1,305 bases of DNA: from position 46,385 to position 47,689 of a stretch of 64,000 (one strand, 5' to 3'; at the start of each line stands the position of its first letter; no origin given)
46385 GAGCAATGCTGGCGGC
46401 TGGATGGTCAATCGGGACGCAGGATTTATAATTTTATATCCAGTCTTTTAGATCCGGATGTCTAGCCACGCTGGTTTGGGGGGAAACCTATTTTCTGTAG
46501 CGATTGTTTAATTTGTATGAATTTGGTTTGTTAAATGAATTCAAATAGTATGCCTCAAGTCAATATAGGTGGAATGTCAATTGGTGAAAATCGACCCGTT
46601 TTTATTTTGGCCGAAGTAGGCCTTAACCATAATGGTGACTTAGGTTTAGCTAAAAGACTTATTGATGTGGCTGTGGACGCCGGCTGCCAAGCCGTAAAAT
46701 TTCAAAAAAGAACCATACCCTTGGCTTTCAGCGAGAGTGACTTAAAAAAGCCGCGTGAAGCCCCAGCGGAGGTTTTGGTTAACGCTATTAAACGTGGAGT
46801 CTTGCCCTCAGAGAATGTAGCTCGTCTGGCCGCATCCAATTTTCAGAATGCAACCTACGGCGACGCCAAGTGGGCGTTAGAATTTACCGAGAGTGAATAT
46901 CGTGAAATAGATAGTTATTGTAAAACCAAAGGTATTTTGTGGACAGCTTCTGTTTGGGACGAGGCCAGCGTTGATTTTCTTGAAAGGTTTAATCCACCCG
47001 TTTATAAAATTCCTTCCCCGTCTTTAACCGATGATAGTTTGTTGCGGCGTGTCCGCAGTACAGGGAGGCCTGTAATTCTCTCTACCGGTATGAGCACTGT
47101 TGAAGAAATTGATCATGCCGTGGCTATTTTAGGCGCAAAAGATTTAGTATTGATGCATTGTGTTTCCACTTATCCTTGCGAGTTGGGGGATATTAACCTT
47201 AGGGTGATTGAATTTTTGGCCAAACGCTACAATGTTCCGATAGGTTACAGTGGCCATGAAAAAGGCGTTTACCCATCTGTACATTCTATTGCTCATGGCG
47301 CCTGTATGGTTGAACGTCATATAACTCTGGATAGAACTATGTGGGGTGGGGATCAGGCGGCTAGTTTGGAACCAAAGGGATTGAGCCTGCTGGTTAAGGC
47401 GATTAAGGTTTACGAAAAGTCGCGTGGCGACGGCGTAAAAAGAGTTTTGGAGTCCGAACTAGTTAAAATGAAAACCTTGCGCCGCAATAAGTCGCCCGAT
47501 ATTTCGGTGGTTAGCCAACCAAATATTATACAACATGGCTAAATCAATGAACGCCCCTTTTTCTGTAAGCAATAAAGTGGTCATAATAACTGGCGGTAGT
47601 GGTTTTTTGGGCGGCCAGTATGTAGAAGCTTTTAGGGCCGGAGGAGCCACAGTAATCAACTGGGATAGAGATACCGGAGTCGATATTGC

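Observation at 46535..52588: NeuB-like synthase / KdsC-like phosphatase / NeuA-like CMP-transferase trio: a CMP-activated 2-keto-3-deoxy sugar acid (Kdn/nonulosonate-type) pathway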

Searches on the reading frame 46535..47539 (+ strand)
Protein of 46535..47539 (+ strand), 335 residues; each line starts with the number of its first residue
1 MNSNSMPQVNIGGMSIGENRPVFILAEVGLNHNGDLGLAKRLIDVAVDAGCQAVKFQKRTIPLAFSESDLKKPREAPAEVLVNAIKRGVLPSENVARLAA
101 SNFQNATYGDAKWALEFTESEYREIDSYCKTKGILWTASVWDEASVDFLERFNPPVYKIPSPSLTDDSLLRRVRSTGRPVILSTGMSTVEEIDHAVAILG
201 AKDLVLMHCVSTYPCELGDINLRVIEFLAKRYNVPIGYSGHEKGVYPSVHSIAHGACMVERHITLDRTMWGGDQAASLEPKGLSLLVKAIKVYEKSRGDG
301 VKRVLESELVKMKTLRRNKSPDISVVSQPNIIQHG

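Call 3: search_protein_families(library=pfam, proteins=[window:46535-47539:+], max_evalue=0.01)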
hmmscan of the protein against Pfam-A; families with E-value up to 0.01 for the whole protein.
window:46535-47539:+ (335 aa): 1 family
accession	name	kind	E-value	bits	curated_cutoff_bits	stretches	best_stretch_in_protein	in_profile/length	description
PF03102.20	NeuB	-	1.6e-72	244.3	22.1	2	103-302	39-241/241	NeuB family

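Call 5: search_protein_families(library=ncbifam, proteins=[window:46535-47539:+], max_evalue=0.01)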
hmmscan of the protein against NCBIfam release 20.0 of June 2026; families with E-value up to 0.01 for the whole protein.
window:46535-47539:+ (335 aa): 2 families
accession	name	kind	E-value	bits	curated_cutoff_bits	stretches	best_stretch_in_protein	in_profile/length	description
TIGR03569.1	NeuB_NnaB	equivalog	1.8e-72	244.2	399.65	1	22-317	1-278/329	N-acetylneuraminate synthase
TIGR03586.1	PseI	equivalog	1.2e-57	195.6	340.25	2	123-316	80-275/327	pseudaminic acid synthase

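Call 6: search_solved_structures(query=window:46535-47539:+, max_evalue=0.001, show_alignments=2)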
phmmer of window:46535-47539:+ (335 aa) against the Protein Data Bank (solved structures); distinct sequences matched with E-value up to 0.001: 8.
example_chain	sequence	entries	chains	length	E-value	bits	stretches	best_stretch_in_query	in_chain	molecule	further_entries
6ncs_A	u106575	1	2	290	1.2e-45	159.5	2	115-307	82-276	N-acetylneuraminic acid (Sialic acid) synthetase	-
1vli_A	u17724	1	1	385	2.2e-34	122.4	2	126-309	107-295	Spore coat polysaccharide biosynthesis protein spsE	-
8h2c_A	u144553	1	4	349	4.8e-33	118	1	124-317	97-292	Pseudaminic acid synthase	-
2wqp_A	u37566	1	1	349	1.2e-29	106.9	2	119-299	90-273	POLYSIALIC ACID CAPSULE BIOSYNTHESIS PROTEIN SIAC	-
4ipi_A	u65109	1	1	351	3e-29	105.6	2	119-299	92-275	Polysialic acid capsule biosynthesis protein SiaC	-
4ipj_A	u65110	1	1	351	3e-29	105.6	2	119-299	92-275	Polysialic acid capsule biosynthesis protein SiaC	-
1xuu_A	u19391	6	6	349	3e-29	105.6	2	119-299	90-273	polysialic acid capsule biosynthesis protein SiaC | N-acetylneuraminate synthase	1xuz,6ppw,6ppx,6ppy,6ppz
3g8r_A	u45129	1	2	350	1.7e-21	80.1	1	122-318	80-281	Probable spore coat polysaccharide biosynthesis protein E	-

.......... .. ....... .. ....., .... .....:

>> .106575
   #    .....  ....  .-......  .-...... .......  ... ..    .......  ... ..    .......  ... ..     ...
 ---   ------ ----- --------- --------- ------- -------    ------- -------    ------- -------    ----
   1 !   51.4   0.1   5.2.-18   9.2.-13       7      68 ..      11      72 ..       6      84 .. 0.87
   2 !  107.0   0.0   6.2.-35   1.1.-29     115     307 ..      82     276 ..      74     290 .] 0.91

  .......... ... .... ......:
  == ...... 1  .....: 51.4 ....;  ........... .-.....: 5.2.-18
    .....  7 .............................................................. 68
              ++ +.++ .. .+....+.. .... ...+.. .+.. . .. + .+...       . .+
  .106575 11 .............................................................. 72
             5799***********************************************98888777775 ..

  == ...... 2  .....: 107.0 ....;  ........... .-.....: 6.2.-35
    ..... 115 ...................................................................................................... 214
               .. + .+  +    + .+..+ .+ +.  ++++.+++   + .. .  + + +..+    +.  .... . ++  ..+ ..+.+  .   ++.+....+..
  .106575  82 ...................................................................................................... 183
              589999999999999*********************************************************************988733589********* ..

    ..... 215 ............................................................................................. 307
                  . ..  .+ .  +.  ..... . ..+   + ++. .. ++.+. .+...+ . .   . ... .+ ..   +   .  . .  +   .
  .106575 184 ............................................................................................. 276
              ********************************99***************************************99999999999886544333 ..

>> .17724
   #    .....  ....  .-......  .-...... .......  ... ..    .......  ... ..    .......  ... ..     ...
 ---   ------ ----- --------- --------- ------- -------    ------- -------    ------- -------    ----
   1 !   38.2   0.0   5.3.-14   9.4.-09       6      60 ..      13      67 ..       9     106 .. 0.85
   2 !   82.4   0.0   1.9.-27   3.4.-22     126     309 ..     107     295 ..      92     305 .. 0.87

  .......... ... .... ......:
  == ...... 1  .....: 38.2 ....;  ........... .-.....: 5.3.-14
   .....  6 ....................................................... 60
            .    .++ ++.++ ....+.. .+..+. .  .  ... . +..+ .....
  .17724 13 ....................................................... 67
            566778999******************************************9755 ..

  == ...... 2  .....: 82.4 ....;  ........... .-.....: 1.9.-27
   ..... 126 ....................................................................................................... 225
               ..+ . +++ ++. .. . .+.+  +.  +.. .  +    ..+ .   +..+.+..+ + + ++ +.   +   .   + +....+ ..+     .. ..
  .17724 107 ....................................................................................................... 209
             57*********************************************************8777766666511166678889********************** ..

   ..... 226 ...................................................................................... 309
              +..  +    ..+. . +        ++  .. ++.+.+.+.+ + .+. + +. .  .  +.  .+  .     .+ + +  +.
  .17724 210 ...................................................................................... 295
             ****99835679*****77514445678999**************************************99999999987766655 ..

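Call 7: find_encoding_contigs(protein=window:46535-47539:+, flank=10000, max_places=6)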
Protein window:46535-47539:+ (335 aa): 1 contig read that carries it; 1 place shown.
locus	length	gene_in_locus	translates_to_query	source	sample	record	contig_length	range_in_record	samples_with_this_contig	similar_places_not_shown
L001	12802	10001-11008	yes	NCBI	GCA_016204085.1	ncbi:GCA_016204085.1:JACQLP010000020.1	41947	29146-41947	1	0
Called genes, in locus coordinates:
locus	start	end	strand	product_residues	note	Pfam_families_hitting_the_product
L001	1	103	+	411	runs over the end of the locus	PF08421:Methyltransf_13, PF13489:Methyltransf_23, PF08241:Methyltransf_11 (weak), PF08242:Methyltransf_12, PF13649:Methyltransf_25 (weak), PF08484:Methyltransf_14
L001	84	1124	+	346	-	PF01073:3Beta_HSD, PF01370:Epimerase, PF02719:Polysacc_synt_2, PF04321:RmlD_sub_bind, PF07993:NAD_binding_4, PF16363:GDP_Man_Dehyd, PF13460:NAD_binding_10 (weak)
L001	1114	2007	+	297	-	PF01370:Epimerase, PF04321:RmlD_sub_bind, PF01073:3Beta_HSD (weak), PF16363:GDP_Man_Dehyd, PF02719:Polysacc_synt_2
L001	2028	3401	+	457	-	PF04464:Glyphos_transf (weak)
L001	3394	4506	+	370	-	-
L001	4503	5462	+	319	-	PF01522:Polysacc_deac_1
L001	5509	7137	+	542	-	-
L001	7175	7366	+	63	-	-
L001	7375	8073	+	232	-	PF05711:TylF, PF13578:Methyltransf_24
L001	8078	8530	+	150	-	PF13673:Acetyltransf_10, PF00583:Acetyltransf_1, PF13508:Acetyltransf_7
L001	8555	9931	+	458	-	-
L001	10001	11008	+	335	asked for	PF03102:NeuB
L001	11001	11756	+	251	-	PF01370:Epimerase (weak), PF13561:adh_short_C2, PF00106:adh_short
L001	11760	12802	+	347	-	PF01408:GFO_IDH_MocA, PF22725:GFO_IDH_MocA_C3, PF02894:GFO_IDH_MocA_C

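Call 8: find_homologous_proteins(query=window:46535-47539:+, max_evalue=1e-10)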
Query window:46535-47539:+ (335 aa): 8000 proteins with E <= 1e-10 among 8000 candidates; the best 120 are listed.
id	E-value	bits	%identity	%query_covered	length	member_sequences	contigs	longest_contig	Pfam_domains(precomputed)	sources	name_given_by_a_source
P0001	2.0e-217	739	100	99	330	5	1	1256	PF03102.21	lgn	-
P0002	2.0e-185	634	86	96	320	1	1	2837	PF03102.21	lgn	-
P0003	2.4e-171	587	80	95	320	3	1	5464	PF03102.21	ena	-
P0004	3.0e-168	577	78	94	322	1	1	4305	PF03102.21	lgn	-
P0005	1.8e-139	483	66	93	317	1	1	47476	PF03102.21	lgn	-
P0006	3.0e-135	469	66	92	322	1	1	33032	PF03102.21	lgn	-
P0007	3.9e-134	465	66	92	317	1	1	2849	PF03102.21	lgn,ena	-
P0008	9.7e-134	464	67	92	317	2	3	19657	PF03102.21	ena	-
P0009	1.2e-133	464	62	95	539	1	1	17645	PF03102.21,PF13580.12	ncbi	-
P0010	2.0e-131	456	64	93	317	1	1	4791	PF03102.21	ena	-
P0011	2.3e-131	456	65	92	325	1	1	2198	PF03102.21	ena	-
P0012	2.5e-131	456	65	92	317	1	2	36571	PF03102.21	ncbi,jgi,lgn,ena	-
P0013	3.3e-131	455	63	93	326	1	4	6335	PF03102.21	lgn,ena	-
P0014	9.3e-131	454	66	92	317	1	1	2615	PF03102.21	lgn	-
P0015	3.1e-130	452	64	93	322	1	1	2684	PF03102.21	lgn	-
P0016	1.9e-129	450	63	93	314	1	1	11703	PF03102.21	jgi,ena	-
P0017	6.3e-129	448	61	93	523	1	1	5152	PF03102.21,PF01380.28,PF13580.12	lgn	-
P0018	9.3e-127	441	63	93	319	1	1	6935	PF03102.21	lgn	-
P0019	3.3e-126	439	63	93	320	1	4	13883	PF03102.21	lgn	-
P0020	6.6e-126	438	62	93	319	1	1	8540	PF03102.21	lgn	-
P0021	1.1e-125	437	63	93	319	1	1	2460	PF03102.21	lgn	-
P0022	3.3e-125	436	61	93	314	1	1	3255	PF03102.21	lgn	-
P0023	3.9e-125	436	63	93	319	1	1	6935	PF03102.21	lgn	-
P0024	1.0e-123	431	62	92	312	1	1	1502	PF03102.21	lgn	-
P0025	1.8e-123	430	65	88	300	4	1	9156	PF03102.21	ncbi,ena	-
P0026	7.0e-123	428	62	93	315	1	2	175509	PF03102.21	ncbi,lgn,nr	ncbi:N-acetylneuraminate synthase family protein [Patescibacteria group bacterium]|nr:N-acetylneuram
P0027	1.3e-122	427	61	93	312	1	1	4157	PF03102.21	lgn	-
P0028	2.1e-122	427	61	93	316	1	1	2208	PF03102.21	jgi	jgi:N-acetylneuraminate synthase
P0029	3.3e-122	426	62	93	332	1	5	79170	PF03102.21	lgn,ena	-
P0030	4.9e-122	425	60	93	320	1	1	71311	PF03102.21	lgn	-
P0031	1.7e-121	424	60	93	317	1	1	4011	PF03102.21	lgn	-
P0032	3.7e-121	422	60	93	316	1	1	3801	PF03102.21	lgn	-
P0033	4.0e-121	422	62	90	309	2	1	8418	PF03102.21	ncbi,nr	ncbi:MAG: N-acetylneuraminate synthase family protein, partial [Candidatus Peribacteraceae bacterium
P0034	5.0e-121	422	61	93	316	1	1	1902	PF03102.21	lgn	-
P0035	7.5e-121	421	59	93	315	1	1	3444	PF03102.21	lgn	-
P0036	2.3e-120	420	61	93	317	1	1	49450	PF03102.21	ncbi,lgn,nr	ncbi:MAG: N-acetylneuraminate synthase family protein [bacterium]|nr:N-acetylneuraminate synthase fa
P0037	3.3e-120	419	60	93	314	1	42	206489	PF03102.21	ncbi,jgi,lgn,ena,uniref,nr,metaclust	ncbi:N-acetylneuraminate synthase [Candidatus Giovannonibacteria bacterium RIFCSPLOWO2_01_FULL_43_16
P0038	4.1e-120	419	60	93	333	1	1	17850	PF03102.21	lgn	-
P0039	4.5e-120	419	59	92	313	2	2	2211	PF03102.21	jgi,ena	-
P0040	4.5e-120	419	59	93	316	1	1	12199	PF03102.21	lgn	-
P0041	5.5e-120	419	61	90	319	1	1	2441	PF03102.21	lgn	-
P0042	5.8e-120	419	59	94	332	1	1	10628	PF03102.21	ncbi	-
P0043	5.8e-120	419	60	93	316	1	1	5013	PF03102.21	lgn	-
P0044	7.8e-120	418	60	93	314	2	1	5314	PF03102.21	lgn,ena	-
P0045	1.0e-119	418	58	93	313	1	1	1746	PF03102.21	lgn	-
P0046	1.0e-119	418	58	93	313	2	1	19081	PF03102.21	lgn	-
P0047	1.5e-119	417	61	93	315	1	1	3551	PF03102.21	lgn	-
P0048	8.2e-119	415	58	93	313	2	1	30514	PF03102.21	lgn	-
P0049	9.0e-119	415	58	95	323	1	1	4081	PF03102.21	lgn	-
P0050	1.0e-118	414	60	95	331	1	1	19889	PF03102.21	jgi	jgi:N-acetylneuraminate synthase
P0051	1.4e-118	414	59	94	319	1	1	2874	PF03102.21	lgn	-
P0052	1.7e-118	414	59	93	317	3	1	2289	PF03102.21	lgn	-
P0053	1.8e-118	414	58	93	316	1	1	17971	PF03102.21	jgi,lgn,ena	-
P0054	5.3e-118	412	58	93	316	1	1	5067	PF03102.21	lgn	-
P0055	6.0e-118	412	60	93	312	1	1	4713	PF03102.21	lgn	-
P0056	7.4e-118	412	60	92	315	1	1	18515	PF03102.21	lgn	-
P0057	7.4e-118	412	58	93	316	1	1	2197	PF03102.21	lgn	-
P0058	8.9e-118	411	59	93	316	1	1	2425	PF03102.21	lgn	-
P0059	1.0e-117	411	60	93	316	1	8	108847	PF03102.21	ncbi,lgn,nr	ncbi:MAG: N-acetylneuraminate synthase family protein [Parcubacteria group bacterium]|nr:N-acetylneu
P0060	6.2e-117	409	59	93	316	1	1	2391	PF03102.21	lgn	-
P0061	1.3e-116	408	57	93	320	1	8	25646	PF03102.21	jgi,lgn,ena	jgi:N-acetylneuraminate synthase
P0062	2.0e-116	407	59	93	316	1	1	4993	PF03102.21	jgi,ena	-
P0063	2.1e-116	407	59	93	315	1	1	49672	PF03102.21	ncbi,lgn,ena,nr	ncbi:MAG: N-acetylneuraminic acid (Neu5Ac) synthase [Parcubacteria group bacterium Gr01-1014_33]|nr:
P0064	3.1e-116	406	58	94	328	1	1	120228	PF03102.21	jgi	jgi:N-acetylneuraminate synthase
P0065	9.9e-116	405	58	93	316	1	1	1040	PF03102.21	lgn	-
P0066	1.7e-115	404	60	93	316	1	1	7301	PF03102.21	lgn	-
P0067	4.1e-114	399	57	93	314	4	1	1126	PF03102.21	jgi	jgi:N-acetylneuraminate synthase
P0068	9.8e-114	398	56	93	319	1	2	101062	PF03102.21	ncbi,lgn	-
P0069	1.7e-113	397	57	94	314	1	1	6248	PF03102.21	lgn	-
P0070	1.8e-113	397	56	95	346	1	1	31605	PF03102.21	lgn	-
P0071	3.1e-113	396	59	92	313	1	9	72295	PF03102.21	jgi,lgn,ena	-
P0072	5.6e-113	396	59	93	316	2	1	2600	PF03102.21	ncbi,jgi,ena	-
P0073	1.3e-112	394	57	93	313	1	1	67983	PF03102.21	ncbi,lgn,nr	ncbi:MAG: N-acetylneuraminate synthase family protein [Candidatus Niyogibacteria bacterium]|nr:N-ace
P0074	1.4e-112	394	56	91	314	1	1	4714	PF03102.21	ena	-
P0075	1.6e-112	394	59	92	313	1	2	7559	PF03102.21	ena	-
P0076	4.8e-112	393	55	93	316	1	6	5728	PF03102.21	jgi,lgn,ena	-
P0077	1.5e-111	391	56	93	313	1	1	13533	PF03102.21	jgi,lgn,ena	-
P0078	3.3e-110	386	55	93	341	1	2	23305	PF03102.21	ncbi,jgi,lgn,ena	-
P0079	3.9e-109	383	57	93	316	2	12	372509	PF03102.21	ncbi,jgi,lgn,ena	-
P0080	6.7e-109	382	56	93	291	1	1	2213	PF03102.21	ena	-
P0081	9.4e-109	382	56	93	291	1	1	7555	PF03102.21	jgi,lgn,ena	-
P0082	1.3e-108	381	55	93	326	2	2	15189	PF03102.21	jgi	jgi:N-acetylneuraminate synthase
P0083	2.3e-108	380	54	93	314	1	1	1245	PF03102.21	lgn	-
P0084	4.3e-108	380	57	93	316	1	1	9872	PF03102.21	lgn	-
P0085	5.6e-108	379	56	93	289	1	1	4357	PF03102.21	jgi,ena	-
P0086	1.5e-107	378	54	95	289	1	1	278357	PF03102.21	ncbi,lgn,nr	ncbi:MAG: N-acetylneuraminate synthase family protein [bacterium]|nr:N-acetylneuraminate synthase fa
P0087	2.0e-107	377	56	93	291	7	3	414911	PF03102.21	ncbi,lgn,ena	-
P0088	2.0e-107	377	57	93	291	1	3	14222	PF03102.21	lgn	-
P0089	2.1e-107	377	53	95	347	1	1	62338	PF03102.21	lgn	-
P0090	9.4e-107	375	55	93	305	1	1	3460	PF03102.21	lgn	-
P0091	9.5e-107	375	56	93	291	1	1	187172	PF03102.21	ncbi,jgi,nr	ncbi:MAG TPA: N-acetylneuraminate synthase family protein [Acidobacteriaceae bacterium]|jgi:N-acetyl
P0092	1.1e-106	375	56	93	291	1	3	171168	PF03102.21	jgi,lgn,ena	jgi:N-acetylneuraminate synthase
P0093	1.2e-106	375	55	95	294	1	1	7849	PF03102.21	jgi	jgi:N-acetylneuraminate synthase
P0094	1.3e-106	375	56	93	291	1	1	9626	PF03102.21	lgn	-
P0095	1.3e-106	375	56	93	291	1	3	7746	PF03102.21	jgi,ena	-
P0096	1.6e-106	374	56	93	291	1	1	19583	PF03102.21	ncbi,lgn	-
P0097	1.7e-106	374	56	93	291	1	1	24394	PF03102.21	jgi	jgi:N-acetylneuraminate synthase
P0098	1.8e-106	374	57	92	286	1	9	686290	PF03102.21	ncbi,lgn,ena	-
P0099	3.6e-106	373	55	93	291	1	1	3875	PF03102.21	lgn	-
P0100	3.8e-106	373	55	93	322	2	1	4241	PF03102.21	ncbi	-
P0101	4.3e-106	373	55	93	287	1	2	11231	PF03102.21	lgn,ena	-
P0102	4.5e-106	373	56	93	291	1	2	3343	PF03102.21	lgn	-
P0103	4.7e-106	373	55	93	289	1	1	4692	PF03102.21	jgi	jgi:N-acetylneuraminate synthase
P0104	4.8e-106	373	54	95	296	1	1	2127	PF03102.21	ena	-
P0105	5.7e-106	373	55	92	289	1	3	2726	PF03102.21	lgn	-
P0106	6.1e-106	372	56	93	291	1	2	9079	PF03102.21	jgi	jgi:N-acetylneuraminate synthase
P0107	6.4e-106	372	55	92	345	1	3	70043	PF03102.21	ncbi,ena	-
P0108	7.3e-106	372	56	93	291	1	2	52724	PF03102.21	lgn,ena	-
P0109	7.5e-106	372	55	93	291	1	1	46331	PF03102.21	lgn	-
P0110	7.7e-106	372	54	93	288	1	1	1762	PF03102.21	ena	-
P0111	9.0e-106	372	56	93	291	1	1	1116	PF03102.21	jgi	jgi:N-acetylneuraminate synthase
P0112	9.3e-106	372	57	93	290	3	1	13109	PF03102.21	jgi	-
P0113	9.7e-106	372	56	93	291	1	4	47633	PF03102.21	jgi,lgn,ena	-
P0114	9.8e-106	372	56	93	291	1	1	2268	PF03102.21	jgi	jgi:N-acetylneuraminate synthase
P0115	1.0e-105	372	56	93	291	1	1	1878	PF03102.21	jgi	jgi:N-acetylneuraminate synthase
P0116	1.1e-105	372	55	92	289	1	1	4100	PF03102.21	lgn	-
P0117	1.2e-105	372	55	92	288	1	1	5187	PF03102.21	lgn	-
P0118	1.2e-105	371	55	93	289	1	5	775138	PF03102.21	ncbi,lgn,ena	-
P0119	1.3e-105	371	53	94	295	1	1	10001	PF03102.21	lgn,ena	-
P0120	1.3e-105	371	56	93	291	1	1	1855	PF03102.21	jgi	jgi:N-acetylneuraminate synthase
